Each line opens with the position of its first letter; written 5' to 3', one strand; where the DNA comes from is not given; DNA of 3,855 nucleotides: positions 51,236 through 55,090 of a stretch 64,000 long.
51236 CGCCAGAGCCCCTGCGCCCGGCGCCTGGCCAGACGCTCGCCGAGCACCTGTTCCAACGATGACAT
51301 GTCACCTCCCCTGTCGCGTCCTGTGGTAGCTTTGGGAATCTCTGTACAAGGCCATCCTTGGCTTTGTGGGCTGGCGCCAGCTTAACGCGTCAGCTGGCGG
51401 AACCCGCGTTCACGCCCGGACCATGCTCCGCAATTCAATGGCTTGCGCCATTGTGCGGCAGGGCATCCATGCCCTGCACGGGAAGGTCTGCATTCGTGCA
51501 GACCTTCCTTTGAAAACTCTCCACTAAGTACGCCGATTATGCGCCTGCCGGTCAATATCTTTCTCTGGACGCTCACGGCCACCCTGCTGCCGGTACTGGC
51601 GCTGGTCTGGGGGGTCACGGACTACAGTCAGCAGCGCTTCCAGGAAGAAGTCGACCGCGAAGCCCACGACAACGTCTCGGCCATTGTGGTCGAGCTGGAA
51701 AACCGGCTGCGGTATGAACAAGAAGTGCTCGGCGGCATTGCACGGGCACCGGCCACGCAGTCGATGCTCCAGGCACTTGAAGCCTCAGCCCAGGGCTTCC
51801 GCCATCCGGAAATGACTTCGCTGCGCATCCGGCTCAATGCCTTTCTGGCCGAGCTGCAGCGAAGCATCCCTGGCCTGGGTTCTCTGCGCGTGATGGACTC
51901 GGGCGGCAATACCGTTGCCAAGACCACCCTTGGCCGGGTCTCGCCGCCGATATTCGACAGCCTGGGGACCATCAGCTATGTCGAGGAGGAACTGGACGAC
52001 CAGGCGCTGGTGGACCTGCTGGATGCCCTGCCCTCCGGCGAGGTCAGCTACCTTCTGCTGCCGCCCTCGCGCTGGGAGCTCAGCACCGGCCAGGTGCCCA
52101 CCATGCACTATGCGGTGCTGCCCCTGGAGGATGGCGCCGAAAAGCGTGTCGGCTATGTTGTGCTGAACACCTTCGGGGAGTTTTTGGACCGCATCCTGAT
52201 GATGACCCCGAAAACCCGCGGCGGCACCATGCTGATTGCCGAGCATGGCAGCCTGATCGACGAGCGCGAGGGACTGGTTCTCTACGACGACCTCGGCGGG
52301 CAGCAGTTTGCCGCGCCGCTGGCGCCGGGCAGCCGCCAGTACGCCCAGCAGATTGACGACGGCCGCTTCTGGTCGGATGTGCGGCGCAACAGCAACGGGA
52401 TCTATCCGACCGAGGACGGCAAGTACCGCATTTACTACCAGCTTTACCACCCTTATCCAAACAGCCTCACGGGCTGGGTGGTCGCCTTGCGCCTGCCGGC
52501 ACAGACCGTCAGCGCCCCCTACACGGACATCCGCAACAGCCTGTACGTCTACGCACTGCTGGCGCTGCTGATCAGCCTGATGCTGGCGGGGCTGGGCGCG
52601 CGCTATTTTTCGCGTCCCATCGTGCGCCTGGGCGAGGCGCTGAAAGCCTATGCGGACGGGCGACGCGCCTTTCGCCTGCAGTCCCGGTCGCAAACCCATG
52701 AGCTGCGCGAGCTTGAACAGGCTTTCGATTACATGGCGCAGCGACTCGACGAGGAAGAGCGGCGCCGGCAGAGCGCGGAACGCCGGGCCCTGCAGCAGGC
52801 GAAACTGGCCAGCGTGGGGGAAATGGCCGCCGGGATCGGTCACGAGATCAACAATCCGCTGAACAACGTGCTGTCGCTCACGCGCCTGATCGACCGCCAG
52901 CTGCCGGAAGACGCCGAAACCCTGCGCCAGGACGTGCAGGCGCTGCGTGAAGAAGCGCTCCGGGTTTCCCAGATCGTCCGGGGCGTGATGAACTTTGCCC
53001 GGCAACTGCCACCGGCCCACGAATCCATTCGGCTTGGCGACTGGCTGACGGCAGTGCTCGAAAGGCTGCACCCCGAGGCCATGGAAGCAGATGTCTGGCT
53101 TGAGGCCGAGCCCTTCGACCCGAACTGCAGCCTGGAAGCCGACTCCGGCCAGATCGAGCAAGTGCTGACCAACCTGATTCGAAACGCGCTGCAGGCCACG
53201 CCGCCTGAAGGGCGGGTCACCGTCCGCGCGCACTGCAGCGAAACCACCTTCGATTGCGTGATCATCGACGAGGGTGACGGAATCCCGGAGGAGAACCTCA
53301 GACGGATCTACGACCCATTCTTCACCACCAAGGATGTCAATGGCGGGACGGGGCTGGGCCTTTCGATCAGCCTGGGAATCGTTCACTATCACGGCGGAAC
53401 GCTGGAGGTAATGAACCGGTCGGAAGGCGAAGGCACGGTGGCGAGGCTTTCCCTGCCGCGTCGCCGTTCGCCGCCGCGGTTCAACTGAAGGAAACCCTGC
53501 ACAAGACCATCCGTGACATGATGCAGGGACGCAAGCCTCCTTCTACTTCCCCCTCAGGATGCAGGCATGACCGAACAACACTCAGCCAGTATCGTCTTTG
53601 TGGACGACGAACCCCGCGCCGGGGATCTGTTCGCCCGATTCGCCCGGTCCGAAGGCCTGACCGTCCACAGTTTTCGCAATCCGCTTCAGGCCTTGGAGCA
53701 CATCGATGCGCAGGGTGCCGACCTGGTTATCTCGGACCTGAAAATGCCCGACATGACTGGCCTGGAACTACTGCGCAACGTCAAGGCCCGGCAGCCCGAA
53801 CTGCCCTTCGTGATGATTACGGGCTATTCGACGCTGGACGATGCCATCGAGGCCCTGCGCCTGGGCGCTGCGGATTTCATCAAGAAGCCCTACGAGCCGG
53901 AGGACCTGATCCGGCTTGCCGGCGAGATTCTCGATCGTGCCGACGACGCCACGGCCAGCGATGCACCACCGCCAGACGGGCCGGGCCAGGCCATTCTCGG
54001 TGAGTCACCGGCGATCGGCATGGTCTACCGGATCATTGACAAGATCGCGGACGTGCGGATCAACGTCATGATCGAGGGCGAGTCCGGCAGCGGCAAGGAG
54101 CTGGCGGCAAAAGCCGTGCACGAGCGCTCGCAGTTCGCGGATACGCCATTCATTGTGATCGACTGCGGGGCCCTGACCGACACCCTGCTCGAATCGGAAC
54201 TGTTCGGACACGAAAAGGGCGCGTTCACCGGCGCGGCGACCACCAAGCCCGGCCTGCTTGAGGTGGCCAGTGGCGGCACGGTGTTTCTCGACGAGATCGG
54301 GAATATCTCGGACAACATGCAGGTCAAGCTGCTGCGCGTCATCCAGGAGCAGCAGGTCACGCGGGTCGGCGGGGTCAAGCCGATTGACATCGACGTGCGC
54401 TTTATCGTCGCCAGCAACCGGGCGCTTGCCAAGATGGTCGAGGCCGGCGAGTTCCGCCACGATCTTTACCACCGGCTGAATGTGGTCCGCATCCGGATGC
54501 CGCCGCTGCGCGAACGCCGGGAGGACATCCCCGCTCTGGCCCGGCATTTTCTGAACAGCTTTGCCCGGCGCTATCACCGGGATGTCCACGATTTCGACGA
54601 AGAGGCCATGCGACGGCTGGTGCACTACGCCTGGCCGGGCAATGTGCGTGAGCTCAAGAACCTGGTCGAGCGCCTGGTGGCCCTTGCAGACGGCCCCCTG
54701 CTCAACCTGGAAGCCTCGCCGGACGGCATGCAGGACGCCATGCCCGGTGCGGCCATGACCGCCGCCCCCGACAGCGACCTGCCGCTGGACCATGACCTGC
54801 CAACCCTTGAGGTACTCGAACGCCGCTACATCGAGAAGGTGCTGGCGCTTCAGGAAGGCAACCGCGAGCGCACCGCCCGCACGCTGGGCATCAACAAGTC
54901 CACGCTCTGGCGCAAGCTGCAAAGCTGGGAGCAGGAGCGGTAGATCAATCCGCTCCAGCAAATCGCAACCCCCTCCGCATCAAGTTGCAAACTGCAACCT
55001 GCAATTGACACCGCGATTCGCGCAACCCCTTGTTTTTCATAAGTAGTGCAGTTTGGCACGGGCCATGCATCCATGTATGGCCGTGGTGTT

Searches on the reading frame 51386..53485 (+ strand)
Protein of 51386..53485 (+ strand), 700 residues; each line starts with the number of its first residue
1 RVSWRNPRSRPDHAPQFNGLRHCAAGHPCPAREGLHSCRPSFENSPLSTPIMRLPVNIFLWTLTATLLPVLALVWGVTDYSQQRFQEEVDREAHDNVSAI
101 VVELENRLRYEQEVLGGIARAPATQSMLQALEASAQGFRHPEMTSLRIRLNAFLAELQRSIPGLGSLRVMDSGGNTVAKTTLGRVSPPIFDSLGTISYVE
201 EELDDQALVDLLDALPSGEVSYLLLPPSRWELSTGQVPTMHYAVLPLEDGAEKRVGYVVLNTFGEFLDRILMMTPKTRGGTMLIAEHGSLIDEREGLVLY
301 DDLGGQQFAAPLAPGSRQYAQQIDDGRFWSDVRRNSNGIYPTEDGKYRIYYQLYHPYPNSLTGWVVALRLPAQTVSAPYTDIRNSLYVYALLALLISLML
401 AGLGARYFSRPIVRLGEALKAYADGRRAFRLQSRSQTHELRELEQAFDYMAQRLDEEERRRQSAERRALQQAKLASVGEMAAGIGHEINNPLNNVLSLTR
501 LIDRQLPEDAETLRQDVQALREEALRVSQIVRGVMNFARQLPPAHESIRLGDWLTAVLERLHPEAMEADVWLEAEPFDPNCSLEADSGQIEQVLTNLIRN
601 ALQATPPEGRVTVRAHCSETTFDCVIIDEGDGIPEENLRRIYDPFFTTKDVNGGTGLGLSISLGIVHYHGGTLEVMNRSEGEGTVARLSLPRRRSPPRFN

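Call 106: search_protein_families(library=pfam, proteins=[window:51386-53485:+], max_evalue=0.00001)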
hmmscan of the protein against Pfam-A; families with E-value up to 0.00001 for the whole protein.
window:51386-53485:+ (700 aa): 4 families
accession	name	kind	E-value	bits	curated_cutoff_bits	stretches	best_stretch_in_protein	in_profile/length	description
PF02518.31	HATPase_c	-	1.2e-23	84.1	26.4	1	586-693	2-110/111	Histidine kinase-, DNA gyrase B-, and HSP90-like ATPase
PF00512.31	HisKA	-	4.3e-10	39.9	26.9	1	478-539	3-62/66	His Kinase A (phospho-acceptor) domain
PF02743.24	dCache_1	-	7.1e-07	29.4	45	1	84-359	2-232/240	Cache domain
PF00672.30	HAMP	-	1.6e-06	28.8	25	1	405-455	3-52/53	HAMP domain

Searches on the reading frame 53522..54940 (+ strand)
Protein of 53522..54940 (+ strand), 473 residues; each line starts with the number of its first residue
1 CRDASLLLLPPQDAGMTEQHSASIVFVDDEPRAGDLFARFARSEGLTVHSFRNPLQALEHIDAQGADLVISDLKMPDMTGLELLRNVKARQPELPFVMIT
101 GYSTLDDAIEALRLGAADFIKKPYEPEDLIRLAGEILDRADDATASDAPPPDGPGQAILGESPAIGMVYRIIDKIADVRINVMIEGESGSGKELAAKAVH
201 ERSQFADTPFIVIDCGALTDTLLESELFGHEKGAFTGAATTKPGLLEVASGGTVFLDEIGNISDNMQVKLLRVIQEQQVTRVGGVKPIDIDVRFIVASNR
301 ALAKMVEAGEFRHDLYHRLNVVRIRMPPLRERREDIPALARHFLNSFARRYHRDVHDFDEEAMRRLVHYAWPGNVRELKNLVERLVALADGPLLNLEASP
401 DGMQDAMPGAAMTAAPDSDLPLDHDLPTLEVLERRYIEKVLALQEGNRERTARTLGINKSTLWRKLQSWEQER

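Call 106: search_protein_families(library=pfam, proteins=[window:53522-54940:+], max_evalue=0.00001)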
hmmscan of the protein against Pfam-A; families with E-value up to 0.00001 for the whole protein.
window:53522-54940:+ (473 aa): 7 families
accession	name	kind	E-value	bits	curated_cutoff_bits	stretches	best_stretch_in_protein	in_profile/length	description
PF00158.32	Sigma54_activat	-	9.9e-65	217.8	20.2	1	158-324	1-167/168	Sigma-54 interaction domain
PF00072.30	Response_reg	-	1.4e-27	96.4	30.2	1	24-131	1-108/111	Response regulator receiver domain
PF25601.1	AAA_lid_14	-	1.3e-26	92.7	27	1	330-408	1-79/87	AAA+ ATPase lid domain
PF14532.12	Sigma54_activ_2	-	8.1e-21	75.1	25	1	159-329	1-138/138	Sigma-54 interaction domain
PF02954.25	HTH_8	-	1.1e-11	44.7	22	1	428-467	1-40/42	Bacterial regulatory protein, Fis family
PF07724.20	AAA_2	-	2.6e-08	34.5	27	1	180-310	4-135/166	AAA domain (Cdc48 subfamily)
PF07728.20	AAA_5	-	2.4e-06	28.1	22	1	181-301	1-124/139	AAA domain (dynein-related subfamily)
